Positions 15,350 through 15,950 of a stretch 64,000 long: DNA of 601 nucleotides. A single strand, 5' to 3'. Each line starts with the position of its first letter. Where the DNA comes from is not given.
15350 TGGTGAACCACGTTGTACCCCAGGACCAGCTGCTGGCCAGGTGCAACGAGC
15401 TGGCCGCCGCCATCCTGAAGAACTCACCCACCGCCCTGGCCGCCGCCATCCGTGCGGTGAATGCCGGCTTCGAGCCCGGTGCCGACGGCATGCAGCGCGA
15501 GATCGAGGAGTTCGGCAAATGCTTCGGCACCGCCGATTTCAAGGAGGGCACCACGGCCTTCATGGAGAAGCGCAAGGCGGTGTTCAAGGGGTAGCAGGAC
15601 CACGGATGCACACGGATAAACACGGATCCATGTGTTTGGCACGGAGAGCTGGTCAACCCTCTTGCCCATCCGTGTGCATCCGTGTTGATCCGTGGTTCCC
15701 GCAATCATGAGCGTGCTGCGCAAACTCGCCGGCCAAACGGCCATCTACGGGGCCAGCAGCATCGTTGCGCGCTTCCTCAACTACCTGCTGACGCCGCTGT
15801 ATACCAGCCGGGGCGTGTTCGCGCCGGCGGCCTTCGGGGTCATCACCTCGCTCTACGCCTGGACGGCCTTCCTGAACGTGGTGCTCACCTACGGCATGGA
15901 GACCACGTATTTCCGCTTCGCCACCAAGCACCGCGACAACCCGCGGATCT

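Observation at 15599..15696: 10-bp-phased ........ triplet arrays at two separate loci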

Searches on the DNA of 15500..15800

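Call 18: search_rna_families(source=window, start=15500, end=15800, threshold=evalue, max_evalue=10, show_alignments=3)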
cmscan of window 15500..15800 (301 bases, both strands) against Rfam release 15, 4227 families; matches with E-value up to 10: 3.
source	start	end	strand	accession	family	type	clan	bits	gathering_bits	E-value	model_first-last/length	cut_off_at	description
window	15606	15679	-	RF04176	mir-3149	Gene; miRNA;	-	21.5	100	0.1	1-83/83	no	mir-3149 microRNA precursor family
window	15602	15677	-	RF03704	MIR4380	Gene; miRNA;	-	16.2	83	1.5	1-82/82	no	MIR4380 microRNA precursor family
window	15540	15585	-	RF02873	AS-traI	Gene; antisense;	-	13.4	99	9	1-77/77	no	Antisense to traI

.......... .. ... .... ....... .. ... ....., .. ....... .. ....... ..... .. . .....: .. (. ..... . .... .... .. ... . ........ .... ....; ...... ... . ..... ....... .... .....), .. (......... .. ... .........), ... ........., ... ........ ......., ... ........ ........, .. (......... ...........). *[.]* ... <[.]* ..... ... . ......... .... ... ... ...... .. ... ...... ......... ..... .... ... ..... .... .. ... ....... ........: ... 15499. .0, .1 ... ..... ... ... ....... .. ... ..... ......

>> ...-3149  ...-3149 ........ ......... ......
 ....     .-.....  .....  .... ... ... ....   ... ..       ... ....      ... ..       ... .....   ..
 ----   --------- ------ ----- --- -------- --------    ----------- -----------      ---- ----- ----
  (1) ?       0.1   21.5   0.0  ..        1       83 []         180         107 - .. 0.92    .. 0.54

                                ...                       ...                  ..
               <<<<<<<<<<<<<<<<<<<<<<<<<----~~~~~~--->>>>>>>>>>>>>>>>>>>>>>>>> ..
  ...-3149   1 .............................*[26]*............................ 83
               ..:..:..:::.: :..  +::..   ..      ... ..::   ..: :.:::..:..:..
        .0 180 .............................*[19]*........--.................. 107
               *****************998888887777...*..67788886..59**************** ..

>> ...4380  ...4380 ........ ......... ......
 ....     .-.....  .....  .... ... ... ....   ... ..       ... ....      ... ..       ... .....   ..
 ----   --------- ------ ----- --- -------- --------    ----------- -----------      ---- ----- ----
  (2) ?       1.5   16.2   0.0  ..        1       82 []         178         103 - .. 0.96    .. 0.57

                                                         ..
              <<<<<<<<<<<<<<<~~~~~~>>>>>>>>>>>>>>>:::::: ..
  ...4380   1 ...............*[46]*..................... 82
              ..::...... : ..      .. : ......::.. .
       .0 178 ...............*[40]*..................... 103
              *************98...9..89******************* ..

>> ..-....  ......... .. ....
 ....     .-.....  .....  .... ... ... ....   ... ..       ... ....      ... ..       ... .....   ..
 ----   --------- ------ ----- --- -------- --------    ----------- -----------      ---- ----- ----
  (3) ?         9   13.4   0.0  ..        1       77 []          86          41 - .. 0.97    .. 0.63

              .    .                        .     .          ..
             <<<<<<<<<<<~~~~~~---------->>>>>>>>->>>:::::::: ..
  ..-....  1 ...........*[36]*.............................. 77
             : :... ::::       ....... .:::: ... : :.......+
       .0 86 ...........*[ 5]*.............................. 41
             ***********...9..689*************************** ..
